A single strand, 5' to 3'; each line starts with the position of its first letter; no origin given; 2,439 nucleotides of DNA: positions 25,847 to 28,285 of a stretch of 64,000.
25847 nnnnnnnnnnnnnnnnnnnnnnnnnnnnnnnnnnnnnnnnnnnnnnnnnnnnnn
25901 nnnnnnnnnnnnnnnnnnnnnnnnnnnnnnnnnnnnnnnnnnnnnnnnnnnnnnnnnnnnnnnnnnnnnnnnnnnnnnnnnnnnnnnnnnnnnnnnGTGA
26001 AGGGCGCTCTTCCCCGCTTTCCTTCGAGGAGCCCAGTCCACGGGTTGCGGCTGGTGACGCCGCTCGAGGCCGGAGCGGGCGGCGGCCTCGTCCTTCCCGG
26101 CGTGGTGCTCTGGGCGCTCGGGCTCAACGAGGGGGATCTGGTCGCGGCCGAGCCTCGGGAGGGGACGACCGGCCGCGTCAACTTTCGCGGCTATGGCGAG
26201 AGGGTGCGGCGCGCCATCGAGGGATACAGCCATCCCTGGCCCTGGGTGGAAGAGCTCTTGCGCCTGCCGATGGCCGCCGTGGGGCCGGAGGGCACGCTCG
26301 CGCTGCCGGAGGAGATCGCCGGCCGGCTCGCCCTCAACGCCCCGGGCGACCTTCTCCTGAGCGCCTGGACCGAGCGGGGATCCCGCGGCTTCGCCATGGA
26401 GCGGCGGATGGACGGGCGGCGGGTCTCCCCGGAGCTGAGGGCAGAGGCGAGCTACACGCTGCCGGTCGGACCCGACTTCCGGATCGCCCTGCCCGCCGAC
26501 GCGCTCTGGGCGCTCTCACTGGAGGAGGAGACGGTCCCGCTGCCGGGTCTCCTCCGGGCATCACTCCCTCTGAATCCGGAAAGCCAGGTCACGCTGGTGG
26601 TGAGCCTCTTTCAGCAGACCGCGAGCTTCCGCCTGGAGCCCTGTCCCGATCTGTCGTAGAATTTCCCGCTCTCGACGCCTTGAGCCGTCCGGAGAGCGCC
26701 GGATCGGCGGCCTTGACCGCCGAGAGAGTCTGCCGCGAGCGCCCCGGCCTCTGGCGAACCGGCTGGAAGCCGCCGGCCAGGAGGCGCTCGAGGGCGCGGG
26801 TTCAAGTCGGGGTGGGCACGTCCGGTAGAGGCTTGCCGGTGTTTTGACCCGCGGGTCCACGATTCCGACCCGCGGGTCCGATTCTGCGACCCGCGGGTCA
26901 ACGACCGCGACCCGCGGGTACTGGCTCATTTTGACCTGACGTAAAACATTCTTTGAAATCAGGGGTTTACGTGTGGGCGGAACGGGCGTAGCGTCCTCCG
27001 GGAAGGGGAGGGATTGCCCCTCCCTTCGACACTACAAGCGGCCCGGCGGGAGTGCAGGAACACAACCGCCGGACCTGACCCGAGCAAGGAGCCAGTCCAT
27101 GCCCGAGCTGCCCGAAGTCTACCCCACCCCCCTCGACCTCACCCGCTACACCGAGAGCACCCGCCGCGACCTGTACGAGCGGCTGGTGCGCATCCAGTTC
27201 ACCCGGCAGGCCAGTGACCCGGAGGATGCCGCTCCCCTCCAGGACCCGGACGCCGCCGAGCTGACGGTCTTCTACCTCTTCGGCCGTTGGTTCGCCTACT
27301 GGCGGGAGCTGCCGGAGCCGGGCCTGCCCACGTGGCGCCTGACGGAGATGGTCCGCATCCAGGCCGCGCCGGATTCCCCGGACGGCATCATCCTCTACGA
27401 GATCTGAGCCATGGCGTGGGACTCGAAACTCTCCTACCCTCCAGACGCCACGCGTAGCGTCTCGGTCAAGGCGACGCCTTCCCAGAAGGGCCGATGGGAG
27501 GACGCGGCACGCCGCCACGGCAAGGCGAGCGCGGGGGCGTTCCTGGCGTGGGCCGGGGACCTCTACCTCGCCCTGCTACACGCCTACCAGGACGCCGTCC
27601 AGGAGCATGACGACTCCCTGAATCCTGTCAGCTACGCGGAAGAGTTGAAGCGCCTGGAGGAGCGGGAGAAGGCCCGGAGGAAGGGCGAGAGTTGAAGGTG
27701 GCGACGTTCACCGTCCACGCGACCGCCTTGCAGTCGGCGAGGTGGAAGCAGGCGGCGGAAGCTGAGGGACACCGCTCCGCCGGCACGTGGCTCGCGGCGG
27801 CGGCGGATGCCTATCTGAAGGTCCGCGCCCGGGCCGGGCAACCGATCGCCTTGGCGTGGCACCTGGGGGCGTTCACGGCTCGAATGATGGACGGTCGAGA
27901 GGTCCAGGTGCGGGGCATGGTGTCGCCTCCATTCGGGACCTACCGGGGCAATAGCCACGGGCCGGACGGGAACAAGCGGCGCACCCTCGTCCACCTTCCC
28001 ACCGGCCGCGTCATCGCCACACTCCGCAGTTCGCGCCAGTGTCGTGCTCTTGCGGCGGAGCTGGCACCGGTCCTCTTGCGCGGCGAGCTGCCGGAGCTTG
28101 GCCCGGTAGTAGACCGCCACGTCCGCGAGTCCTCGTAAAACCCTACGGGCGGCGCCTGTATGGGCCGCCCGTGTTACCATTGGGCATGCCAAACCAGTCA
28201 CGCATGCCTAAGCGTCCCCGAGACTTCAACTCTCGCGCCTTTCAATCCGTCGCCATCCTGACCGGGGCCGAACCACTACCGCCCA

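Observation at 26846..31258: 4.1-kb IS1-like transposon with seven passenger genes, caught inside a tandem palindrome array with a reconstructable empty site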

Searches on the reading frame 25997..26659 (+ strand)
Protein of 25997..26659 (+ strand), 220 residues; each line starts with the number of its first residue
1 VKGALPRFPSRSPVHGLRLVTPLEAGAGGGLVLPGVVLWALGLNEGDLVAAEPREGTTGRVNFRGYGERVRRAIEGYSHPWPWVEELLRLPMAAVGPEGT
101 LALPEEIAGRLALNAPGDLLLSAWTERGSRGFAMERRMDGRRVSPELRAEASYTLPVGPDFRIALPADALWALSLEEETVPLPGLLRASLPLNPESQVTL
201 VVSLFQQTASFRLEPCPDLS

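Call 57: find_encoding_contigs(protein=window:25997-26659:+, flank=3000, max_places=10)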
Protein window:25997-26659:+ (220 aa): no gene with exactly this product is on record in the collection.
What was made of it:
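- Tried and rejected: The upstream gene is not on record (call 57).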

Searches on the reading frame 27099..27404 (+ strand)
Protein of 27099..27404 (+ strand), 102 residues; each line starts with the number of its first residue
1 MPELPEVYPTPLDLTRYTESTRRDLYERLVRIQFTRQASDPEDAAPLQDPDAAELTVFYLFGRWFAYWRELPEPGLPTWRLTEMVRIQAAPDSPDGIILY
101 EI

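Call 6: search_protein_families(library=pfam, proteins=[window:27099-27404:+], max_evalue=0.1)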
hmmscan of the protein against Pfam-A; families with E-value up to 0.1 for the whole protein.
window:27099-27404:+ (102 aa): 0 families

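Call 7: search_protein_families(library=ncbifam, proteins=[window:27099-27404:+], max_evalue=0.1)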
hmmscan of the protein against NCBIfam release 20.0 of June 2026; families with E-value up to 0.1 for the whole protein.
window:27099-27404:+ (102 aa): 0 families

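Call 40: search_protein_families(library=pfam, proteins=[window:27099-27404:+], max_evalue=1)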
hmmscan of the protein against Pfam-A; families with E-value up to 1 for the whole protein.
window:27099-27404:+ (102 aa): 0 families

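Call 43: search_protein_families(library=phrogs, proteins=[window:27099-27404:+], max_evalue=0.01)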
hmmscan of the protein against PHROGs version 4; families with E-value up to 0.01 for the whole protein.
window:27099-27404:+ (102 aa): 0 families

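Call 73: search_protein_families(library=padloc, proteins=[window:27099-27404:+], max_evalue=0.001)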
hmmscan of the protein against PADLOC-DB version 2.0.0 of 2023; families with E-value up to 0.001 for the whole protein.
window:27099-27404:+ (102 aa): 0 families

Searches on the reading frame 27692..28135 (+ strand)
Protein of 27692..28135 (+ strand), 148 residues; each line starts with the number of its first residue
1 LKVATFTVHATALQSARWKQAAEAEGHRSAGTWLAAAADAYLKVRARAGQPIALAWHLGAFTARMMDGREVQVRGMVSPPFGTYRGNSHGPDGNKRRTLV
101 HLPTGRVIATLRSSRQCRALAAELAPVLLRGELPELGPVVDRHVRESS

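Call 6: search_protein_families(library=pfam, proteins=[window:27692-28135:+], max_evalue=0.1)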
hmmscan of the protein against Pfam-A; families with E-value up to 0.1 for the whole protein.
window:27692-28135:+ (148 aa): 0 families

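Call 7: search_protein_families(library=ncbifam, proteins=[window:27692-28135:+], max_evalue=0.1)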
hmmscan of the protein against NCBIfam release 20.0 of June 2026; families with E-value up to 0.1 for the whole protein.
window:27692-28135:+ (148 aa): 0 families

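Call 32: find_homologous_proteins(query=window:27692-28135:+)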
Query window:27692-28135:+ (148 aa): 558 proteins with E <= 0.001 among 1359 candidates; the best 120 are listed.
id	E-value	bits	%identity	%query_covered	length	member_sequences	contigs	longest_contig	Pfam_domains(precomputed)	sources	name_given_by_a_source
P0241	1.8e-91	321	100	100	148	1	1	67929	-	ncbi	ncbi:MAG TPA: hypothetical protein VGH73_14990 [Thermoanaerobaculia bacterium]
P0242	3.6e-91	320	99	100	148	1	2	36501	-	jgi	jgi:hypothetical protein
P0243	8.7e-90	316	99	99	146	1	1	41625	-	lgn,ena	-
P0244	7.6e-88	310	95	100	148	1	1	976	-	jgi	jgi:hypothetical protein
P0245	6.7e-85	300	93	99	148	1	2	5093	-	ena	-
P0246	1.6e-84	299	93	99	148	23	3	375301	-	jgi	jgi:hypothetical protein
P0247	1.7e-83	296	91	99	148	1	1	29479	-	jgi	jgi:hypothetical protein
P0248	2.0e-83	295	91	99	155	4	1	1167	-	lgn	-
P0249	1.9e-82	292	90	99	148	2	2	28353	-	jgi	jgi:hypothetical protein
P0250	2.8e-82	292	90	100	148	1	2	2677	-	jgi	jgi:hypothetical protein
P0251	1.6e-81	289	88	99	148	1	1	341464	-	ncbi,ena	-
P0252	5.9e-81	287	87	100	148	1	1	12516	-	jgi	-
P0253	1.6e-80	286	88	99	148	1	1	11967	-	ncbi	ncbi:MAG: hypothetical protein ACJ75H_13570 [Thermoanaerobaculia bacterium]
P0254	2.4e-80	285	88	99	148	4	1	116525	-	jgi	jgi:hypothetical protein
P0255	2.6e-80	285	88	99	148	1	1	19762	-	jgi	jgi:hypothetical protein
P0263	1.5e-76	273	84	99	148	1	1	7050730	-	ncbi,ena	-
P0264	2.1e-76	273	83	99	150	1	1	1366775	-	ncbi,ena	-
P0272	6.7e-75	268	82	99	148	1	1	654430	-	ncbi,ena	-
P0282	4.3e-73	262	81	99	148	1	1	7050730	-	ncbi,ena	-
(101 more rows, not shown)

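Call 39: predict_structure(alignment_id=A2)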
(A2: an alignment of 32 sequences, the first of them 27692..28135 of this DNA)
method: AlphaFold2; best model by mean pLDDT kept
length: 148 residues; sequences in the alignment: 32
mean_pLDDT: 80.5   pTM: 0.62
mean pLDDT of the five models: 80.5, 79.6, 75.3, 74.5, 63.5
residues with pLDDT >= 90: 31; 70-90: 89; 50-70: 26; < 50: 2
segments of 3 or more residues with pLDDT < 50: none
pLDDT, mean of each block of 10 residues (from residue 1): 62 92 91 80 68 82 84 89 78 78 88 88 79 69 79
secondary structure, 60 per line:
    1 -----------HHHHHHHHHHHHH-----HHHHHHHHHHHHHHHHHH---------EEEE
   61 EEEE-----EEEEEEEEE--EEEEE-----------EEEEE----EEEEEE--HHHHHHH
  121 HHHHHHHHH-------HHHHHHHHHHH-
elements in order: H12-24 H30-47 E57-64 E70-78 E81-85 E97-101 E106-111 H114-129 H137-147
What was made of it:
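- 27692..28138 (+): o3, 148 aa, a conserved accessory gene of the clade. The model shows a beta-alpha-alpha (RHH-like) N-terminus, a beta-rich domain and two C-terminal helices. Model pLDDT is 80.5 (call 39).
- On Ribbon-helix-helix proteins (o2, o3): The model has helices at 12-24 and 30-47 after an N-terminal extended segment, with pLDDT 80.5 (call 39).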

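Call 43: search_protein_families(library=phrogs, proteins=[window:27692-28135:+], max_evalue=0.01)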
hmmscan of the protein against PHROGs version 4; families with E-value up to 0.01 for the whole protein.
window:27692-28135:+ (148 aa): 0 families

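Call 44: fold_search(model_id=the predicted structure, library=pdb)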
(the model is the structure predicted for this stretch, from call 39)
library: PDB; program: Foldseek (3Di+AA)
matches with E <= 10: 530; with E <= 0.001: 0
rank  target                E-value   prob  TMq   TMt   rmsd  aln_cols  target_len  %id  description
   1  4es5_D                3.1e-01  0.06  0.14  0.13  13.2       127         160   10  Crystal structure of the cap-binding domain of polymerase basic protein 2 from influenza virus A/Bar-headed Gs/Qinghai (released 2013-03-06)
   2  4u6o_B                3.5e-01  0.06  0.15  0.14  13.7       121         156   11  STRUCTURE OF THE CAP-BINDING DOMAIN OF INFLUENZA VIRUS POLYMERASE SUBUNIT PB2 (released 2015-10-07)
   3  5vhs_D                3.7e-01  0.06  0.15  0.09  22.1       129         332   13  Conformational Landscape of the p28-Bound Human Proteasome Regulatory Particle (released 2017-08-23)
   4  5eg7                  4.2e-01  0.06  0.15  0.14  14.1       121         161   12  The cap binding site of influenza virus protein PB2 as a drug target (released 2016-02-10)
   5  7qtl_C                4.4e-01  0.06  0.15  0.05  13.5       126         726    8  Influenza A/H7N9 polymerase elongation complex (released 2022-12-28)
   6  7xme_C                4.4e-01  0.06  0.15  0.14  13.8       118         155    9  Structure of Influenza A virus polymerase basic protein 2 (PB2) with an azazindole derivative (released 2023-05-03)
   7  7xme_B                4.7e-01  0.06  0.15  0.14  13.8       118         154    9  Structure of Influenza A virus polymerase basic protein 2 (PB2) with an azazindole derivative (released 2023-05-03)
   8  7xme_A                4.7e-01  0.06  0.15  0.14  13.7       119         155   10  Structure of Influenza A virus polymerase basic protein 2 (PB2) with an azazindole derivative (released 2023-05-03)
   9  5efx                  5.0e-01  0.11  0.18  0.18  11.4       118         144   11  Crystal structure of Rho GTPase regulator (released 2016-06-29)
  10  6qpf_F                5.0e-01  0.06  0.13  0.04  11.6        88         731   10  Influenza A virus Polymerase Heterotrimer A/duck/Fujian/01/2002(H5N1) (released 2019-09-04)
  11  4cb4                  5.0e-01  0.06  0.14  0.13  15.3       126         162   10  Structure of Influenza A H5N1 PB2 cap-binding domain with bound m7GTP (released 2013-10-30)
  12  6qpf_C                5.6e-01  0.05  0.13  0.04  12.6        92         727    6  Influenza A virus Polymerase Heterotrimer A/duck/Fujian/01/2002(H5N1) (released 2019-09-04)
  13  2vqz_A                5.9e-01  0.05  0.15  0.14  13.5       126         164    8  Structure of the cap-binding domain of influenza virus polymerase subunit PB2 with bound m7GTP (released 2008-05-13)
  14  9i2o                  6.7e-01  0.06  0.15  0.14  14.6       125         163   10  PB2 cap-binding domain of human pathogenic influenza A virus H5N1 in complex with m7GTP (released 2025-01-29)
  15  7xme_D                6.7e-01  0.04  0.15  0.14  13.1       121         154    9  Structure of Influenza A virus polymerase basic protein 2 (PB2) with an azazindole derivative (released 2023-05-03)
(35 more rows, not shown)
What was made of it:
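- Tried and rejected: Foldseek of the o3 model gives nothing better than E = 0.3 (call 44).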

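Call 45: search_solved_structures(query=A2, max_evalue=10)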
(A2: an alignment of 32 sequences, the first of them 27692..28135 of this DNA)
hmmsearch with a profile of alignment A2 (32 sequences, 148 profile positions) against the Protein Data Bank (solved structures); distinct sequences matched with E-value up to 10: 0.

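Call 73: search_protein_families(library=padloc, proteins=[window:27692-28135:+], max_evalue=0.001)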
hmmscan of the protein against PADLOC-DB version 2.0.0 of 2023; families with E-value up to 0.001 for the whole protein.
window:27692-28135:+ (148 aa): 0 families

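Call 83: find_encoding_contigs(protein=P0263, flank=6000, max_places=6)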
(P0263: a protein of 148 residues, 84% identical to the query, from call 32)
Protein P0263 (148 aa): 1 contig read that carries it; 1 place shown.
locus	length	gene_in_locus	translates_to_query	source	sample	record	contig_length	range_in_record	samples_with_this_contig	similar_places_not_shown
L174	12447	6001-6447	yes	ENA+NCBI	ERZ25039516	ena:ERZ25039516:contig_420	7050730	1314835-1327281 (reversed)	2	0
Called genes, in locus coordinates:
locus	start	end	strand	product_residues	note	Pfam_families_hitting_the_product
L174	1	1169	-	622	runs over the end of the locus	PF02837:Glyco_hydro_2_N, PF22666:Glyco_hydro_2_N2, PF02836:Glyco_hydro_2_C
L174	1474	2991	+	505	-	PF02538:Hydantoinase_B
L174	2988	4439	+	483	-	-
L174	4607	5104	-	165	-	PF00588:SpoU_methylase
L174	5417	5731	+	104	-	-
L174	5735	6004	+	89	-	-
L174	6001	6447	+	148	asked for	-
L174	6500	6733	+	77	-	-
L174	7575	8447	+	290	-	-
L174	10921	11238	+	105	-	-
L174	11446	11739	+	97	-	-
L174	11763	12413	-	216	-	-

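Call 84: find_encoding_contigs(protein=P0282, flank=6000, max_places=6)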
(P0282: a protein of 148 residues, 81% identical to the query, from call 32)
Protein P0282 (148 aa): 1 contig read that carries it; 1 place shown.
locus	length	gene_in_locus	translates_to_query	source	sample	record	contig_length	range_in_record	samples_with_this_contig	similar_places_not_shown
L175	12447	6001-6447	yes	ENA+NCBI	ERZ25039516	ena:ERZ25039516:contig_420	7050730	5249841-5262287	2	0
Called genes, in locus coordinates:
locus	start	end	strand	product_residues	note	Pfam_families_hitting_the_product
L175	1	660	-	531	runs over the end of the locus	PF00982:Glyco_transf_20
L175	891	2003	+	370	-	PF21338:Top1B_N_bact, PF01028:Topoisom_I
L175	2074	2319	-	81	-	-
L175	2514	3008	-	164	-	PF05974:DUF892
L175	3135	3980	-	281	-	PF01226:Form_Nir_trans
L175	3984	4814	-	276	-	PF08003:Methyltransf_9, PF13489:Methyltransf_23, PF13649:Methyltransf_25, PF13847:Methyltransf_31, PF08241:Methyltransf_11, PF08242:Methyltransf_12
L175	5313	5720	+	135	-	-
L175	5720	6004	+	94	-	-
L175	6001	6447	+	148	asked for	-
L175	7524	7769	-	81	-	PF21983:NikA-like (weak)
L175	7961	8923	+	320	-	-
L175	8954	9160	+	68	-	-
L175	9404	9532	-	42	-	-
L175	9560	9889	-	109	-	PF02452:PemK_toxin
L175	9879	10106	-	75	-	PF04014:MazE_antitoxin (faint)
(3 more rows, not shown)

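Call 93: find_encoding_contigs(protein=P0264, flank=6000, max_places=3)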
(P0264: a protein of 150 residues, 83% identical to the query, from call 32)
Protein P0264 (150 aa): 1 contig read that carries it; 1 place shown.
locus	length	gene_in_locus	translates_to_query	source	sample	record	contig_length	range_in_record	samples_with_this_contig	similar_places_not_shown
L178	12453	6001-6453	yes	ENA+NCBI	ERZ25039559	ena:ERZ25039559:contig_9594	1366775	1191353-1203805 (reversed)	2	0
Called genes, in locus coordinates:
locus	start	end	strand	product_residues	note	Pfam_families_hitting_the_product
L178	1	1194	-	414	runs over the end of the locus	PF00389:2-Hacid_dh, PF02826:2-Hacid_dh_C, PF03446:NAD_binding_2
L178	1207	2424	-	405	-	PF06245:DUF1015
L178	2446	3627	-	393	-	PF00478:IMPDH (faint), PF03060:NMO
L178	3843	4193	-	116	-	-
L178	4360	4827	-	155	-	-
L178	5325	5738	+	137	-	-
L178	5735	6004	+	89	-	-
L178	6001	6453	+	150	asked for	-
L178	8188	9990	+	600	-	PF01609:DDE_Tnp_1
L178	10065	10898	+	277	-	-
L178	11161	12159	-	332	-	PF08031:BBE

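Call 94: find_encoding_contigs(protein=P0272, flank=6000, max_places=3)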
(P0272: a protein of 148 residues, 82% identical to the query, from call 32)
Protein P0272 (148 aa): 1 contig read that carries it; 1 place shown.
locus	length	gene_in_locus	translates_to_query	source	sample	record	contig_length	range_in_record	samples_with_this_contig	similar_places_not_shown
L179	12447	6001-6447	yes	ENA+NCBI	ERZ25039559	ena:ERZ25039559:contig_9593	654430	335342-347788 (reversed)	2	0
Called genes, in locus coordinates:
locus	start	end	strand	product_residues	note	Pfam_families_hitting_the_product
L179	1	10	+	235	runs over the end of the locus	PF27383:SF2091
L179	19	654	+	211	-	PF23169:HalD (weak)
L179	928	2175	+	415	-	-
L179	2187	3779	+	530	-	-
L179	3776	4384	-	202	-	-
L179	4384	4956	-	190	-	PF09721:Exosortase_EpsH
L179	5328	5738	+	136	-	-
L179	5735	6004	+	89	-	-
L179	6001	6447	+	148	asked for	-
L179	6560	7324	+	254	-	-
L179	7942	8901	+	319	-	-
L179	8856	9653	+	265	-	-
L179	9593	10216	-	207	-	-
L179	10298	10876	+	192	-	PF00156:Pribosyltran, PF14681:UPRTase (weak)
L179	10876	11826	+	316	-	PF02729:OTCace_N, PF00185:OTCace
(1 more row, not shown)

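Call 95: find_encoding_contigs(protein=P0251, flank=6000, max_places=3)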
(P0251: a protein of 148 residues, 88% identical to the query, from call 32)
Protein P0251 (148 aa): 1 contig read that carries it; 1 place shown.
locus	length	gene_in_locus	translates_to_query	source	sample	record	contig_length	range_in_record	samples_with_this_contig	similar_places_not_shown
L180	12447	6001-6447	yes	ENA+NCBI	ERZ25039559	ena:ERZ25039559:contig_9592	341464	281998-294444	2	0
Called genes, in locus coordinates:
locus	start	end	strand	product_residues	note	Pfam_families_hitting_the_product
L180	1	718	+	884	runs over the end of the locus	-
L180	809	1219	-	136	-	-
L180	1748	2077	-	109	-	-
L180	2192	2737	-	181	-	PF14066:DUF4256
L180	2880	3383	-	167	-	-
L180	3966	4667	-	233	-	PF05866:RusA (faint)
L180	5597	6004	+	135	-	-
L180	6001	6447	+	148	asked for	-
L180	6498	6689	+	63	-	-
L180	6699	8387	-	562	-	PF03235:GmrSD_N, PF07510:GmrSD_C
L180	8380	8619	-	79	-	-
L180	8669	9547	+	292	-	PF03400:DDE_Tnp_IS1 (faint)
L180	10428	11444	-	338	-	PF01548:DEDD_Tnp_IS110, PF02371:Transposase_20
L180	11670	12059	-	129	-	-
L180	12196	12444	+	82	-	-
